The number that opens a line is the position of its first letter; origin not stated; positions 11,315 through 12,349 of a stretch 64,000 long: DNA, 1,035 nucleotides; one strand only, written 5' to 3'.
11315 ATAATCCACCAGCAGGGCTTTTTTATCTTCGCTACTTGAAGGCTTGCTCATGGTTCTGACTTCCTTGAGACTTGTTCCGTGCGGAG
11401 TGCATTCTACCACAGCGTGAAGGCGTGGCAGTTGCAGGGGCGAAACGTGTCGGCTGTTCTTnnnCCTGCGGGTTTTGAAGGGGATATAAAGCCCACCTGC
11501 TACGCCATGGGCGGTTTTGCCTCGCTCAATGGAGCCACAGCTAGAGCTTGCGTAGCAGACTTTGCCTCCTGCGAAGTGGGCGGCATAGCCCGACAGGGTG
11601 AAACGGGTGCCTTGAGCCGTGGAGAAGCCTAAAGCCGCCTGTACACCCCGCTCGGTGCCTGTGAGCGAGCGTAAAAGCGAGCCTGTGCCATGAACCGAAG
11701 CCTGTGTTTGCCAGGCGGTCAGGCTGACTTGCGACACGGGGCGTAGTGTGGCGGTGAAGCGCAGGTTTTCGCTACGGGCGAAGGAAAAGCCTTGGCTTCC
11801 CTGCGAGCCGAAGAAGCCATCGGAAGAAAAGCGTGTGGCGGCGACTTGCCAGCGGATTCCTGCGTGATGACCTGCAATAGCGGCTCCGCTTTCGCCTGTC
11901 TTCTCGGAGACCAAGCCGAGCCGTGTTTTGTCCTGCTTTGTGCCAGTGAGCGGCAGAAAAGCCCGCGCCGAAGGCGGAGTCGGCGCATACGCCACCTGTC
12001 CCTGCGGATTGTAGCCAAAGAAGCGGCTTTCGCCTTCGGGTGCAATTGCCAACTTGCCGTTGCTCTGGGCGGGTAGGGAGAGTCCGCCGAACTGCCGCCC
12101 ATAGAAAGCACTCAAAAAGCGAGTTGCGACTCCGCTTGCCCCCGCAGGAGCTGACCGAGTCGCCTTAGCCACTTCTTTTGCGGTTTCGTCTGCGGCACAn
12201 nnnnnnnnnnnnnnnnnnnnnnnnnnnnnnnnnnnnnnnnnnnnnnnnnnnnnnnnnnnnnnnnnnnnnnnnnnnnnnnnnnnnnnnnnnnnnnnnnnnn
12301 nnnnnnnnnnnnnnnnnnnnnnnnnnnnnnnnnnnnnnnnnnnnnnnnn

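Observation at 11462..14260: Lipoprotein with recently duplicated subtilase-like domains and autotransporter-like tail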

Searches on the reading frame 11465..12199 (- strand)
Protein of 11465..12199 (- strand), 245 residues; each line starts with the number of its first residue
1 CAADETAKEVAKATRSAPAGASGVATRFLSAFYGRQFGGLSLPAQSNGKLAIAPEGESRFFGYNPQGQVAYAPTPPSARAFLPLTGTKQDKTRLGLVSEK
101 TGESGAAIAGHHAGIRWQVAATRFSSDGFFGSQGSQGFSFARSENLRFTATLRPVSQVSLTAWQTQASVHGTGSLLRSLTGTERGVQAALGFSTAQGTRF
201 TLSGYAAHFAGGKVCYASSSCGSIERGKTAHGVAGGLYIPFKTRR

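Call 50: predict_structure(alignment_id=A3)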
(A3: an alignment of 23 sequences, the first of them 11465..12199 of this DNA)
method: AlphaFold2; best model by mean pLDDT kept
length: 245 residues; sequences in the alignment: 23
mean_pLDDT: 89.6   pTM: 0.80
mean pLDDT of the five models: 89.6, 89.1, 89.0, 88.4, 87.7
residues with pLDDT >= 90: 166; 70-90: 58; 50-70: 20; < 50: 1
segments of 3 or more residues with pLDDT < 50: none
pLDDT, mean of each block of 10 residues (from residue 1): 66 56 74 90 92 81 85 90 87 94 95 96 96 95 98 96 98 96 98 94 98 92 96 95 78
secondary structure, 60 per line:
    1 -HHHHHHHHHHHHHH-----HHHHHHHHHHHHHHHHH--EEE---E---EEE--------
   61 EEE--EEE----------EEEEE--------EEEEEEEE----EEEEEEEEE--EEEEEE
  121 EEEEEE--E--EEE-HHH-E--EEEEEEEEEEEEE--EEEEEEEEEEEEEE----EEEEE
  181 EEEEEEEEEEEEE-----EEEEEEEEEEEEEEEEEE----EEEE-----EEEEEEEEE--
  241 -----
elements in order: H2-15 H21-37 E40-42 E50-52 E61-63 E66-68 E79-83 E92-99 E104-112 E115-126 E132-134 E143-155 E158-171 E176-193 E199-216 E221-224 E230-238

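Call 59: search_protein_families(library=ncbifam, alignment_id=A3, max_evalue=1)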
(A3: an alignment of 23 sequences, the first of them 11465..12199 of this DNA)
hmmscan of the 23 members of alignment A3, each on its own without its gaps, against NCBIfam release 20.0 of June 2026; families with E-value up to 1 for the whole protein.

A. member 1, window:11465-12199:- (245 aa): 0 families

B. families by the number of members that match (of 23 scanned): 4 families
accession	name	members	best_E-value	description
TIGR03089.2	TIGR03089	1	0.037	TIGR03089 family protein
NF010999.0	PRK14425.1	1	0.077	acylphosphatase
TIGR04147.1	GGGPS_Halobact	1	0.16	phosphoglycerol geranylgeranyltransferase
NF009920.0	PRK13381.1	1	0.21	peptidase T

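Call 61: search_solved_structures(query=A3, max_evalue=10, show_alignments=2)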
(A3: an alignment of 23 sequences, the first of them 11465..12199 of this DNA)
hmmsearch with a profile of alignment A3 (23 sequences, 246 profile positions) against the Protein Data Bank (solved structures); distinct sequences matched with E-value up to 10: 0.
